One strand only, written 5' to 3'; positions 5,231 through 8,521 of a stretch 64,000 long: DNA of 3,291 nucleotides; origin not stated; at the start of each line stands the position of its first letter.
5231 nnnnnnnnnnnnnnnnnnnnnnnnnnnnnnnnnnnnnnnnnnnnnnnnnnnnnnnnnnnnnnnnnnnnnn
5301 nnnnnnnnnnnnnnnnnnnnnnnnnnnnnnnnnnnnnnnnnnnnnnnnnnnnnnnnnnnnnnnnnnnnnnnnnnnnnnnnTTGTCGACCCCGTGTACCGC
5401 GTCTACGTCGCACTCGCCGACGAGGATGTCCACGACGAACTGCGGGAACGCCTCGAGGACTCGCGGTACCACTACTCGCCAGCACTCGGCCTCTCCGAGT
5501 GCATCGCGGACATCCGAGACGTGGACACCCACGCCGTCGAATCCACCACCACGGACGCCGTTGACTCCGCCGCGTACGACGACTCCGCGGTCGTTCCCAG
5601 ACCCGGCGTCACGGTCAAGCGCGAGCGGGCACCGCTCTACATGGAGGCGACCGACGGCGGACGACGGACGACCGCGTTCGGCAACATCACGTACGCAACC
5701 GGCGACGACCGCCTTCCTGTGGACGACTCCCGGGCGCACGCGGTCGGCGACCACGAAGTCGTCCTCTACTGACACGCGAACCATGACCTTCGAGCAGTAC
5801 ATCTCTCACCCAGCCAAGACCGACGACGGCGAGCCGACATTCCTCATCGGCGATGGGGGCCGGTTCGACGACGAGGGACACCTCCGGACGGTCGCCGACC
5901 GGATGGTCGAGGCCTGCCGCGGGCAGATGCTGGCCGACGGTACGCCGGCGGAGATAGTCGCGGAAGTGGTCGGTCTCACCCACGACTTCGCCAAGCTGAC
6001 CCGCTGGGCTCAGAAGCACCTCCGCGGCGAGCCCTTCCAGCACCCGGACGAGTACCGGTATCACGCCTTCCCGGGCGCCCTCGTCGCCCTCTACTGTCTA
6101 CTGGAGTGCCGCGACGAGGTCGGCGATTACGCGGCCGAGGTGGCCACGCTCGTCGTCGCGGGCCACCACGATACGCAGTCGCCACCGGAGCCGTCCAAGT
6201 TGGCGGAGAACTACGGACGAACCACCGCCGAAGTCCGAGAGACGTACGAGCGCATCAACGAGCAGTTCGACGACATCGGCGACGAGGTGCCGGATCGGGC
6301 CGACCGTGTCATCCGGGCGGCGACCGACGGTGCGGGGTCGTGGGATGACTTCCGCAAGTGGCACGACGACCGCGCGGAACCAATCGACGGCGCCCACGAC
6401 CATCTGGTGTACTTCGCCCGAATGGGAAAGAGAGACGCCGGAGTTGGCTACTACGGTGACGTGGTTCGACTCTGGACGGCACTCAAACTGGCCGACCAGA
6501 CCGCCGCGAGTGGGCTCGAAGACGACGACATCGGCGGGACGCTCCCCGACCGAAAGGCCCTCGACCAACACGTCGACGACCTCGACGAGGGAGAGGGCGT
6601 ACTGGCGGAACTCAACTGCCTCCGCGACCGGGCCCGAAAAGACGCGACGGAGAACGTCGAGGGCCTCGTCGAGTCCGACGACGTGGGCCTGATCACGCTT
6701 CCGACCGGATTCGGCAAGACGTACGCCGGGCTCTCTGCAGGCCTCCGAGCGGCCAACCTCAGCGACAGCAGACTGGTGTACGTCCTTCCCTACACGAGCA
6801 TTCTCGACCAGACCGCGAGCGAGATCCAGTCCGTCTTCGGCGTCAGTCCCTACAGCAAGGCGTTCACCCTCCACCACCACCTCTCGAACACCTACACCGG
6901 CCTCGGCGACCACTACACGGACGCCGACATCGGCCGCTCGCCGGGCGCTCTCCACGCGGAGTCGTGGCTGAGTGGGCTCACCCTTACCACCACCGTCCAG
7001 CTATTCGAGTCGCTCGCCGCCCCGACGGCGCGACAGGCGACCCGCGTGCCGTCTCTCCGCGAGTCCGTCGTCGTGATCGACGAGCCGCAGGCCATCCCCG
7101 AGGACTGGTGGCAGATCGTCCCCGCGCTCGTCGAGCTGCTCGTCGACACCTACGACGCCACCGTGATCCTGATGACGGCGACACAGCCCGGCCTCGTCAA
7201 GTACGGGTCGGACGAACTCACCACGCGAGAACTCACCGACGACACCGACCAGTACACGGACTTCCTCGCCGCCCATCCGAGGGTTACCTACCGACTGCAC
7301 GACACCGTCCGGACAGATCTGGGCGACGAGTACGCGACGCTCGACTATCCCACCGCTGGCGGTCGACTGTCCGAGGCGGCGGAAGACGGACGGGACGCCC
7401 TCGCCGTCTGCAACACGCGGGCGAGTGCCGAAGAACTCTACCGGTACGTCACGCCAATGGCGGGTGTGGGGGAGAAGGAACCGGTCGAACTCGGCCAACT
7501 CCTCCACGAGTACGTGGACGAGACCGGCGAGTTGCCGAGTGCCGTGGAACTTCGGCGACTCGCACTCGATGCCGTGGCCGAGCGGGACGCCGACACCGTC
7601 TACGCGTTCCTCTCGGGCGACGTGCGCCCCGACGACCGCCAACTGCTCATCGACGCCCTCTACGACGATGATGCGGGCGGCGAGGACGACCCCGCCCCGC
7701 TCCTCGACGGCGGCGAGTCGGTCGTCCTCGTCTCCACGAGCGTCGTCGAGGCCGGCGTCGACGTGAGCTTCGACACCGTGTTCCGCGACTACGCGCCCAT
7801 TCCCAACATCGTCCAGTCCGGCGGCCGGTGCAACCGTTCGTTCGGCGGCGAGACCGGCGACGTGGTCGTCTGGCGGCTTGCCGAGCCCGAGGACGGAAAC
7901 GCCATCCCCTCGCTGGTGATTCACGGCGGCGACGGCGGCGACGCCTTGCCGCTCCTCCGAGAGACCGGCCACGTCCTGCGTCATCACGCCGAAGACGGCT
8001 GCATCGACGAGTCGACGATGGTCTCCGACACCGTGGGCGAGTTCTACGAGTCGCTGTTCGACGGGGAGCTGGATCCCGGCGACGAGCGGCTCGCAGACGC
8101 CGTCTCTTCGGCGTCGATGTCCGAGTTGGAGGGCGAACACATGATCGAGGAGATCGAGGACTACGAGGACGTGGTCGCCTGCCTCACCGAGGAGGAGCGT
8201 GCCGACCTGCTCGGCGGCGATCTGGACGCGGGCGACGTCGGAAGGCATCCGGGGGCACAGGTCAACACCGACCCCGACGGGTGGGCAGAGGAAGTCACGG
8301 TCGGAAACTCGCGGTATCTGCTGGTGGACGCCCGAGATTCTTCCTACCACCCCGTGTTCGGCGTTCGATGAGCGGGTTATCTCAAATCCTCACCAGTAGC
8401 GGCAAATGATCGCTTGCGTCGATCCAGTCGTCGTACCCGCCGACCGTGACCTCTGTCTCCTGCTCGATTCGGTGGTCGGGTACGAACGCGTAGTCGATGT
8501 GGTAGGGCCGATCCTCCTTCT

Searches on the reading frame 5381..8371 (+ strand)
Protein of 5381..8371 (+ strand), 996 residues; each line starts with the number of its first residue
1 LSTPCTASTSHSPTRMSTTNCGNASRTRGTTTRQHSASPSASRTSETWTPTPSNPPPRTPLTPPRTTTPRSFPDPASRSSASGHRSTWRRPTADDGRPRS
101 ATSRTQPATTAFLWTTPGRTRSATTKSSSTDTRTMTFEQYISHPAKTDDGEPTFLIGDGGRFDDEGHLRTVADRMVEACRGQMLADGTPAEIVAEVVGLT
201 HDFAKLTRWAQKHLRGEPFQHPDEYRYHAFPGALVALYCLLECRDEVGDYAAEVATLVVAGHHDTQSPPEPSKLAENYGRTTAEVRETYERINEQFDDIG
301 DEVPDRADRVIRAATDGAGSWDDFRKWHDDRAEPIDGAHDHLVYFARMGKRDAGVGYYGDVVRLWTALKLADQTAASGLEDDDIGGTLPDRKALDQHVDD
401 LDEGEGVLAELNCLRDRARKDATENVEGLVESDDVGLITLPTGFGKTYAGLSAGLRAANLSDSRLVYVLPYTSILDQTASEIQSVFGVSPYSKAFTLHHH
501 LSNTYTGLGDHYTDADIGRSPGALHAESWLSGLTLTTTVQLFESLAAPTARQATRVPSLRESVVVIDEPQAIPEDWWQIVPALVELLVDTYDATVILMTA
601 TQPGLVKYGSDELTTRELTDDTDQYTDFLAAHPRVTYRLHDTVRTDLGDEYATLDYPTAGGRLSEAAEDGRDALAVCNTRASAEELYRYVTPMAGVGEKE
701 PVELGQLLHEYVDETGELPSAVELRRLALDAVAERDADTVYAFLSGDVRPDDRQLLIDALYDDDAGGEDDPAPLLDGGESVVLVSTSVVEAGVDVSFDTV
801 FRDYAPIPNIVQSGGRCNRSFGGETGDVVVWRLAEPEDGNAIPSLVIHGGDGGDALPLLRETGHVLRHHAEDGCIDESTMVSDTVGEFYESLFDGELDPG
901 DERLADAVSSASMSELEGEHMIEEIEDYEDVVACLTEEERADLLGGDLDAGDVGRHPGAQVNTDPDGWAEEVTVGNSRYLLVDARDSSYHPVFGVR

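Call 7: search_protein_families(library=pfam, proteins=[window:5381-8371:+], max_evalue=0.01)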
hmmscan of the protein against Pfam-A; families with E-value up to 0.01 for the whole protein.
window:5381-8371:+ (996 aa): 3 families
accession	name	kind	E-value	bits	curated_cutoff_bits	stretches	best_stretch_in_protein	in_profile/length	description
PF22590.2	Cas3-like_C_2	-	2e-11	44.5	27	1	771-820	62-104/106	CRISPR-associated nuclease/helicase Cas3, C-terminal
PF00270.35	DEAD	-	3.1e-07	30.7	26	1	437-603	18-161/167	DEAD/DEAH box helicase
PF04851.21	ResIII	-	5.7e-07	30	22.5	1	421-601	10-161/164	Type III restriction enzyme, res subunit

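Call 8: search_protein_families(library=ncbifam, proteins=[window:5381-8371:+], max_evalue=1)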
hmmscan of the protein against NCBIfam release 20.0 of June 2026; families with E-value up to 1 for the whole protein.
window:5381-8371:+ (996 aa): 11 families
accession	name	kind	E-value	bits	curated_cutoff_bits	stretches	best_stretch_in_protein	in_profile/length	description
TIGR01587.1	cas3_core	equivalog_domain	2.9e-27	95.7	102.45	2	437-690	3-242/358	CRISPR-associated helicase Cas3'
TIGR02621.3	cas3_GSU0051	exception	4.3e-21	75.4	400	2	733-832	293-385/854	type I-G CRISPR-associated helicase/endonuclease Cas3g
TIGR01596.1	cas3_HD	equivalog_domain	3.5e-09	36.9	43.45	1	167-375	4-176/178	CRISPR-associated endonuclease Cas3''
NF010337.0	PRK13766.1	equivalog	0.00015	20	610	1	778-830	423-475/781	Hef nuclease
TIGR03117.2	cas_csf4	equivalog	0.00082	17.7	400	1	417-487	131-201/800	type IV CRISPR-associated DEAD/DEAH-box helicase Csf4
TIGR04095.1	dnd_restrict_1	equivalog_domain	0.0053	15.8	600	1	423-491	14-82/451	DNA phosphorothioation system restriction enzyme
NF007248.0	PRK09694.1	equivalog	0.011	13.8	569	1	782-819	624-661/878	CRISPR-associated helicase/endonuclease Cas3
TIGR02562.1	cas3_yersinia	equivalog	0.016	13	565.95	0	150-226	70-150/1110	type I-F CRISPR-associated helicase Cas3f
TIGR04121.1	DEXH_lig_assoc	equivalog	0.066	10.9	850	1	431-459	26-54/804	ligase-associated DNA damage response DEXH box helicase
TIGR01054.1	rgy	equivalog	0.083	10.4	471.7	1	438-486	100-147/1172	reverse gyrase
NF008168.0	PRK10917.2-2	equivalog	0.46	8.6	718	1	778-800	636-658/795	ATP-dependent DNA helicase RecG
